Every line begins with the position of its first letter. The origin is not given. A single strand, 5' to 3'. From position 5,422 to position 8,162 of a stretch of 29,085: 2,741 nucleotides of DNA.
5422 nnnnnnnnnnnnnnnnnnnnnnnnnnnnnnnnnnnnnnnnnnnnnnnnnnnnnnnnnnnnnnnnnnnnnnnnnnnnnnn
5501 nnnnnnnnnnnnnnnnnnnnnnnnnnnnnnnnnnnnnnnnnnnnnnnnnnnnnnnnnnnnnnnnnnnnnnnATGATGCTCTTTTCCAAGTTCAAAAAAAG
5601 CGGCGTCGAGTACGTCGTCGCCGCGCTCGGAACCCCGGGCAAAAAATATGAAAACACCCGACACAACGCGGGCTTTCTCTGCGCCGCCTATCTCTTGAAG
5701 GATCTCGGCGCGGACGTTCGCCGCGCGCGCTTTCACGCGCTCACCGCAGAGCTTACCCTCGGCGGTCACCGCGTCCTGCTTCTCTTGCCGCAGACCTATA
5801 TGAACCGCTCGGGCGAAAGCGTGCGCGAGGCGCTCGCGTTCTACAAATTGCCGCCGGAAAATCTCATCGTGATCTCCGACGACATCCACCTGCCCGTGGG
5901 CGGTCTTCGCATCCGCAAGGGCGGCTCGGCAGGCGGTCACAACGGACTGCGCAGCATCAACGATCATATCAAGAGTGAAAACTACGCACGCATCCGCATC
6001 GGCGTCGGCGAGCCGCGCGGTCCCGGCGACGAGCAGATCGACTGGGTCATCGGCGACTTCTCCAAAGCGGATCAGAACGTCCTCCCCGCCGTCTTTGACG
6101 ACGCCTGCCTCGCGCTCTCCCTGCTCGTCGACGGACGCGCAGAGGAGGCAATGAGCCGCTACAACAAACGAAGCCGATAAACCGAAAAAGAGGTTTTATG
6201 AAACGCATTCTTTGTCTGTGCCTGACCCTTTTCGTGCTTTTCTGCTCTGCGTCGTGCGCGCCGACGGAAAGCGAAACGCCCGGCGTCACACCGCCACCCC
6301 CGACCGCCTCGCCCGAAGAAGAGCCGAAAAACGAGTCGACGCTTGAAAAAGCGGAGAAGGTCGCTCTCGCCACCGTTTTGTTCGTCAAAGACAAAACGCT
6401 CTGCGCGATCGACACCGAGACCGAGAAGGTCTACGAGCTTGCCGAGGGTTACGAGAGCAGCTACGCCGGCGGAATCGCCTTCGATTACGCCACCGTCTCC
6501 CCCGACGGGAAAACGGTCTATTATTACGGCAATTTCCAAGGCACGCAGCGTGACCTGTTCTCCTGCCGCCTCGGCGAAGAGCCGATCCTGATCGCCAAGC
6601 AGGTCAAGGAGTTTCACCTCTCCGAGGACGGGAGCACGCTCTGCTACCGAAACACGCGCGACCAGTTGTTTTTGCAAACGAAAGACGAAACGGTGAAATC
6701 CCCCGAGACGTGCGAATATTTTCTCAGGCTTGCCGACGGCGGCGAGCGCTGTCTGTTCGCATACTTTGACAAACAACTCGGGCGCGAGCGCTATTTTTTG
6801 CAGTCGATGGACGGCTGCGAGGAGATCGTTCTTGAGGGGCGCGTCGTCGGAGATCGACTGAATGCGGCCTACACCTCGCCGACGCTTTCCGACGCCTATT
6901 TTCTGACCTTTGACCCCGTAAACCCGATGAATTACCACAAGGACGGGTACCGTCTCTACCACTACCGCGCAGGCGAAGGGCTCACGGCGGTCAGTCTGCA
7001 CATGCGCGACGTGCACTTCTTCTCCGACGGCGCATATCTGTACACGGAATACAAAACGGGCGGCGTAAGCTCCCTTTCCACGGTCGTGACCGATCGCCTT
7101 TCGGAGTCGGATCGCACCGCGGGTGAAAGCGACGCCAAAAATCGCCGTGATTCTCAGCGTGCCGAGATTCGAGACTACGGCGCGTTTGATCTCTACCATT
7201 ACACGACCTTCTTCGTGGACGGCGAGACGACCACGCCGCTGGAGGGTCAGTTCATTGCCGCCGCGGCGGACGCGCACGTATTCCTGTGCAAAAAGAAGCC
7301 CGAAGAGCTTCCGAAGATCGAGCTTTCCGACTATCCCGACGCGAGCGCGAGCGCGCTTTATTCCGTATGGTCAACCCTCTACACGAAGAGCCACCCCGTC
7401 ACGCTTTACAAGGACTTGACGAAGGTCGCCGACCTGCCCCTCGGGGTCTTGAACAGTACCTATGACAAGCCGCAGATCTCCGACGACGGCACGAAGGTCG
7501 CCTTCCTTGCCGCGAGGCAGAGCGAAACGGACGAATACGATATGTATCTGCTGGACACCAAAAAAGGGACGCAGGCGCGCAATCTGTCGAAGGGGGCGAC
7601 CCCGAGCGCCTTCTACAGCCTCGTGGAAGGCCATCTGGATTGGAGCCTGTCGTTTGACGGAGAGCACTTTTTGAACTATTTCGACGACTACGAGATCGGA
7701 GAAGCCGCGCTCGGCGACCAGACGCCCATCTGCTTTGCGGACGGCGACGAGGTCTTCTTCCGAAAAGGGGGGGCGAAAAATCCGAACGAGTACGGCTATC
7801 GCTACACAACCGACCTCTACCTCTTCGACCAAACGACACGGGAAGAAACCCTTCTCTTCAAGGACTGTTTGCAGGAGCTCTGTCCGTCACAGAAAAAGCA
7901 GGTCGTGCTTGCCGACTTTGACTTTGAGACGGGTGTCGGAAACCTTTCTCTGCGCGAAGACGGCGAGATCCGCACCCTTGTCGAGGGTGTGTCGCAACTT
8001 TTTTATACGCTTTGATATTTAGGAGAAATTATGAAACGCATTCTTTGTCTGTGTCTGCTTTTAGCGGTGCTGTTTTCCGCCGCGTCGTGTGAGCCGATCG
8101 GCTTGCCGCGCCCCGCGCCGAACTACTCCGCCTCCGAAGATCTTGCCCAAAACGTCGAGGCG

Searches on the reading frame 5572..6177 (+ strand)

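Call 13: search_protein_families(library=pfam, proteins=[window:5572-6177:+], max_evalue=0.01)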
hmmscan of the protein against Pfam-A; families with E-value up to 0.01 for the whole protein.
window:5572-6177:+ (202 aa): 1 family
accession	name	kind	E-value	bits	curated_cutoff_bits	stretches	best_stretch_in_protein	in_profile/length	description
PF01195.25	Pept_tRNA_hydro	-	4.8e-62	209.5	27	1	16-198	2-183/183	Peptidyl-tRNA hydrolase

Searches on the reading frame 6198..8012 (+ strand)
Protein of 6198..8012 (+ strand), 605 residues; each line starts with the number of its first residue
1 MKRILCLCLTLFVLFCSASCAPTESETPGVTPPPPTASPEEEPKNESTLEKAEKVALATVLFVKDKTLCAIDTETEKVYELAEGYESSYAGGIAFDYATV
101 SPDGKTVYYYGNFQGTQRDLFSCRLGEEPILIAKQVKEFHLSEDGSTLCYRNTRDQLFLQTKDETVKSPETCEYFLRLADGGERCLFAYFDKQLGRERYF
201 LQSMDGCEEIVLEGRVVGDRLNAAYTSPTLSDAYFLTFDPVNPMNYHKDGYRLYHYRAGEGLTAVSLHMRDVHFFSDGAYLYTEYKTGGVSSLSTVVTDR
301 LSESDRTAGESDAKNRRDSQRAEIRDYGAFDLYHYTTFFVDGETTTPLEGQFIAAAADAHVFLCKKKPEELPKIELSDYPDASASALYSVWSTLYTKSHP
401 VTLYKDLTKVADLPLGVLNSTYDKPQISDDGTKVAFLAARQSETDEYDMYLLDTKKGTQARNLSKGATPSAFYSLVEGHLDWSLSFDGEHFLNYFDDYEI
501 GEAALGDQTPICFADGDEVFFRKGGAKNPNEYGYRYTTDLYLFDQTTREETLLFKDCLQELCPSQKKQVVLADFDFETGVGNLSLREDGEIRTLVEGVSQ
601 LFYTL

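Call 13: search_protein_families(library=pfam, proteins=[window:6198-8012:+], max_evalue=0.01)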
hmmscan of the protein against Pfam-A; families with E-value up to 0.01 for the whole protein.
window:6198-8012:+ (605 aa): 1 family
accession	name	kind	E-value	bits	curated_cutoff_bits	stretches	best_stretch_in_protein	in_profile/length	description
PF07676.18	PD40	-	0.0043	17.4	20.9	0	99-112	15-28/38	WD40-like Beta Propeller Repeat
